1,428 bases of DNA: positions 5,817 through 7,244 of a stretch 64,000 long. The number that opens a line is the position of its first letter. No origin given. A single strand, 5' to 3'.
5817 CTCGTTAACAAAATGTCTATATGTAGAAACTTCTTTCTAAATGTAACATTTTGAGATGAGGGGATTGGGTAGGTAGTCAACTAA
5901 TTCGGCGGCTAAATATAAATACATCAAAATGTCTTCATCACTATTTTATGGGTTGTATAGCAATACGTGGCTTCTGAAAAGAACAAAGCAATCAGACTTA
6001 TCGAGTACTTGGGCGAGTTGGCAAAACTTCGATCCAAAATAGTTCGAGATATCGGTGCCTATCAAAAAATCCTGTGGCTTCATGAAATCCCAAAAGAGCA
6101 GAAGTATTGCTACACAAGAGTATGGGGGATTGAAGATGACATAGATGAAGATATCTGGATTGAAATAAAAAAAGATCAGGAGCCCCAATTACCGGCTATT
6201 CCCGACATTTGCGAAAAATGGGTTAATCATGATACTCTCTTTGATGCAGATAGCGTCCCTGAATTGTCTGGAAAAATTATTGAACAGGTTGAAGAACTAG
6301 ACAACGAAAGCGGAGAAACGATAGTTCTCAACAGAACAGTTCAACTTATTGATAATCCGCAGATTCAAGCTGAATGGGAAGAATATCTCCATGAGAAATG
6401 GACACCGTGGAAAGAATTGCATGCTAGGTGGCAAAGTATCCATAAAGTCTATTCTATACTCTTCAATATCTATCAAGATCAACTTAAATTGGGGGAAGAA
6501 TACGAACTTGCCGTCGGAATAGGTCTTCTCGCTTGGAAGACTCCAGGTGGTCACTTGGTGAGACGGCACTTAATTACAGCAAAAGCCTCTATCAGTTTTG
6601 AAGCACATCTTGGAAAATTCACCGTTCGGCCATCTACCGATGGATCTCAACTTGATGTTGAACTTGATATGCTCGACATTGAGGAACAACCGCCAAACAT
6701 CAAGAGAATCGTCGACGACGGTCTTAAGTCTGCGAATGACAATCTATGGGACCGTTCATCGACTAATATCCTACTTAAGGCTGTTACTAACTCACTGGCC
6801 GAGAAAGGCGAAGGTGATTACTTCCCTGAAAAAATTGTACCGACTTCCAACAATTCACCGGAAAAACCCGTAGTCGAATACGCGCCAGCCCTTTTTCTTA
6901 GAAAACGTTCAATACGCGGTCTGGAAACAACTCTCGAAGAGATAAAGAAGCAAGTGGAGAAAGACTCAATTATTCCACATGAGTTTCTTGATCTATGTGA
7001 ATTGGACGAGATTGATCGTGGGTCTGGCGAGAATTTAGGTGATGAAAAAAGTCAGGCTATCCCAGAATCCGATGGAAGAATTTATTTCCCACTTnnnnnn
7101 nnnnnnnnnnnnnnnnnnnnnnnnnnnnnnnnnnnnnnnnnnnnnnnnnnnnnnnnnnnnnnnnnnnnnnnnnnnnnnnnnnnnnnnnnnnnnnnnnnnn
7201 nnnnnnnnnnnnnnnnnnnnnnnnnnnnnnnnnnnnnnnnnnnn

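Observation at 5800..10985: Low-GC inserted gene: 1658-aa SF1 helicase with a C-terminal DUF559/Vsr-like nuclease, flanked upstream by repeats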

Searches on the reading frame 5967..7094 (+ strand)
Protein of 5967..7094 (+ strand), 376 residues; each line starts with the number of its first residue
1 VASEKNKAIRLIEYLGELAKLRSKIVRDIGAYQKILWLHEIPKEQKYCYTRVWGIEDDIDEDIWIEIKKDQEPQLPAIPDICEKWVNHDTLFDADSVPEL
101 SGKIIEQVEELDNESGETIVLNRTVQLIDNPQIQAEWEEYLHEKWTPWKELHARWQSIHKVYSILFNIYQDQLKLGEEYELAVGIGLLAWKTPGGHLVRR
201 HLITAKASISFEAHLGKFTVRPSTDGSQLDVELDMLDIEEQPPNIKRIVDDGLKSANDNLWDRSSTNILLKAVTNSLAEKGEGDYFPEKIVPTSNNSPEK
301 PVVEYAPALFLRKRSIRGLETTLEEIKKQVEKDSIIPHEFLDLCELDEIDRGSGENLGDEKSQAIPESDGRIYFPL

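Call 27: search_solved_structures(query=A3, max_evalue=10)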
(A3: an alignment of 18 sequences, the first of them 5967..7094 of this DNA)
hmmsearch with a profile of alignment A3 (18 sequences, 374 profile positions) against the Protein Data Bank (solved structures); distinct sequences matched with E-value up to 10: 1.
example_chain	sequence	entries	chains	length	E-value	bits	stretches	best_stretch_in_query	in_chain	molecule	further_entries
21gi_A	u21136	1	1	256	0.022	16.8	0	259-295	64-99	A designed protein Three-twist Knot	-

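Call 28: search_protein_families(library=pfam, alignment_id=A3, max_evalue=10)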
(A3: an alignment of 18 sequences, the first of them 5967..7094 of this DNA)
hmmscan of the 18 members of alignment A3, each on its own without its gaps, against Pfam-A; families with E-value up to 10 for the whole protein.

A. member 1, window:5967-7094:+ (376 aa): 1 family
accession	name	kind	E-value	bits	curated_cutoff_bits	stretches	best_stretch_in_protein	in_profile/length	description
PF06029.17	AlkA_N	-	0.13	13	26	1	208-248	38-78/118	AlkA N-terminal domain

B. families by the number of members that match (of 18 scanned): 7 families
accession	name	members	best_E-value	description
PF08283.16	Gemini_AL1_M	1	0.0082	Geminivirus rep protein central domain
PF06029.17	AlkA_N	1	0.13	AlkA N-terminal domain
PF20717.2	DUF6829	1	0.24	Family of unknown function (DUF6829)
PF11515.14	Cul7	1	0.28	Mouse development and cellular proliferation protein Cullin-7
PF18458.6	XPB_DRD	1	0.55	Xeroderma pigmentosum group B helicase damage recognition domain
PF20194.3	DUF6557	1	0.97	Family of unknown function (DUF6557)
PF24059.1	DUF7360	1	1.1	Domain of unknown function (DUF7360)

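Call 34: predict_structure(alignment_id=A3)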
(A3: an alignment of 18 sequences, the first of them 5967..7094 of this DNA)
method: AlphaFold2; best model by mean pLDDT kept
length: 376 residues; sequences in the alignment: 18
mean_pLDDT: 79.1   pTM: 0.71
mean pLDDT of the five models: 79.1, 79.1, 79.0, 77.9, 77.9
residues with pLDDT >= 90: 115; 70-90: 174; 50-70: 58; < 50: 29
segments of 3 or more residues with pLDDT < 50: 347-369, 374-376
pLDDT, mean of each block of 10 residues (from residue 1): 65 78 61 87 88 68 88 92 88 85 84 74 86 93 94 93 94 85 92 81 92 92 77 72 80 80 87 81 86 80 93 73 77 67 52 39 44 43
secondary structure, 60 per line:
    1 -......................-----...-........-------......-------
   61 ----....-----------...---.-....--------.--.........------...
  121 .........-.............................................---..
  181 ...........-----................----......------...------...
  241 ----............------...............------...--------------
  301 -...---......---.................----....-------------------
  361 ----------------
elements in order: H2-23 E33-37 E48-50 E65-68 H88-91 E103-111 E118-126 H131-175 E179-191 E197-212 E217-222 E229-231 H245-256 H263-277 E284-286 E302-304 E308-313 H317-333 H338-341

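Call 44: fold_search(model_id=the predicted structure, library=pdb)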
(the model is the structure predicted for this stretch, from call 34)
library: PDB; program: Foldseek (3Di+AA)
matches with E <= 10: 523; with E <= 0.001: 0
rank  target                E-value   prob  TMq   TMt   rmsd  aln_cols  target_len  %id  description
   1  6snc_H                2.9e-01  0.09  0.05  0.08  10.2        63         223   13  crystal structure of LN01 Fab in complex with an HIV-1 gp41 peptide (released 2019-11-06)
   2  7uov_D                4.4e-01  0.08  0.06  0.17   9.5        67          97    9  Native Lassa glycoprotein in complex with neutralizing antibodies 12.1F and 37.2D (released 2022-11-02)
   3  4b9q_B                5.5e-01  0.04  0.10  0.07  32.1       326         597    8  Open conformation of ATP-bound Hsp70 homolog DnaK (released 2012-11-14)
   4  4gj4_B                5.8e-01  0.08  0.08  0.20   8.7        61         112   21  The Crystal Structure of the soluble Guanylate Cyclase PAS alpha domain from Manduca sexta (released 2013-08-14)
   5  7nwl_D                5.8e-01  0.08  0.06  0.10   9.6        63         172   11  Cryo-EM structure of human integrin alpha5beta1 (open form) in complex with fibronectin and TS2/16 Fv-clasp (released 2021-06-02)
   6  9pit_H                6.2e-01  0.07  0.06  0.14   9.9        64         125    9  HIV-1 bnAb 1-23 in complex with BG505 MD39 SOSIP and RM19R (released 2026-03-04)
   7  6snc_B                6.2e-01  0.07  0.05  0.08  10.0        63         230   13  crystal structure of LN01 Fab in complex with an HIV-1 gp41 peptide (released 2019-11-06)
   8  9qq6_A                6.2e-01  0.03  0.08  0.07  17.3       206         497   12  Structure of the Azotobacter vinelandii NifL-NifA complex (released 2025-06-18)
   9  7m1h_B                6.6e-01  0.08  0.06  0.14   9.4        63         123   13  Crystal structure of LC/A-JPU-C10-JPU-D12-JPU-B8-JPU-G3-ciA-F12-ciA-D12 (released 2021-12-22)
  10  7x95_H                6.6e-01  0.07  0.06  0.13   9.5        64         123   12  The SARS-CoV-2 receptor binding domain bound with the Fab fragment of a human neutralizing antibody Ab709 (released 2023-03-22)
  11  6snd_H                6.6e-01  0.07  0.05  0.08  10.1        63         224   13  crystal structure of LN01 Fab in complex with an HIV-1 gp41 peptide (released 2019-11-06)
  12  9g6k_UG               6.9e-01  0.41  0.11  0.23  16.5        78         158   12  LSU structure derived from the LSU sample of the mitoribosome from T. gondii. (released 2024-12-11)
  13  9uks_D                6.9e-01  0.03  0.08  0.03  22.7       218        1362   15  CryoEM structure of the T.thermophilus transcription initiation complex in the presence of Gp4A, -1 dA in the template (released 2025-10-22)
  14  7rsi_C                7.4e-01  0.06  0.07  0.08  15.9        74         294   14  The cryo-EM map of KIF18A bound to KIFBP (released 2021-09-08)
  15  5o04_E                7.8e-01  0.07  0.05  0.14   9.6        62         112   10  GII.10 Vietnam 026 norovirus protruding domain in complex with Nanobody Nano-26 and Nano-85 (released 2017-10-04)
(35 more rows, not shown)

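Call 93: search_protein_representatives(alignment_id=A3)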
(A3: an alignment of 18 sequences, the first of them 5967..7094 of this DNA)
Query: 18 sequences, 374 profile positions. Proteins with E-value up to 0.001 (for the whole library): 1947; up to 1e-10: 1184; up to 1e-30: 583. The best 150 are listed.
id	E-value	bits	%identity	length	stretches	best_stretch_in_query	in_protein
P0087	4.8e-149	512.7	-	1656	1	4-374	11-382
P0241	1.1e-144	498.3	-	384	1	7-373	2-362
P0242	2.1e-138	477.7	-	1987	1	3-373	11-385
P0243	2.0e-136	471.2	-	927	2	68-374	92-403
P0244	1.2e-134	465.3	-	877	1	31-374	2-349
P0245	2.6e-133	460.9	-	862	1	5-373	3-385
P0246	2.7e-133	460.9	-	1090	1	4-374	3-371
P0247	4.8e-131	453.5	-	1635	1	2-374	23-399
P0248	5.5e-130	450.0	-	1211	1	4-374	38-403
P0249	4.2e-126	437.2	-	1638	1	5-374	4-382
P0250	8.9e-126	436.1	-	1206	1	3-374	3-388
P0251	3.1e-125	434.3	-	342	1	5-328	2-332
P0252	2.2e-123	428.3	-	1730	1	4-374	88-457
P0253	2.2e-123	428.2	-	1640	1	3-374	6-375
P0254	2.4e-123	428.1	-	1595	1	6-374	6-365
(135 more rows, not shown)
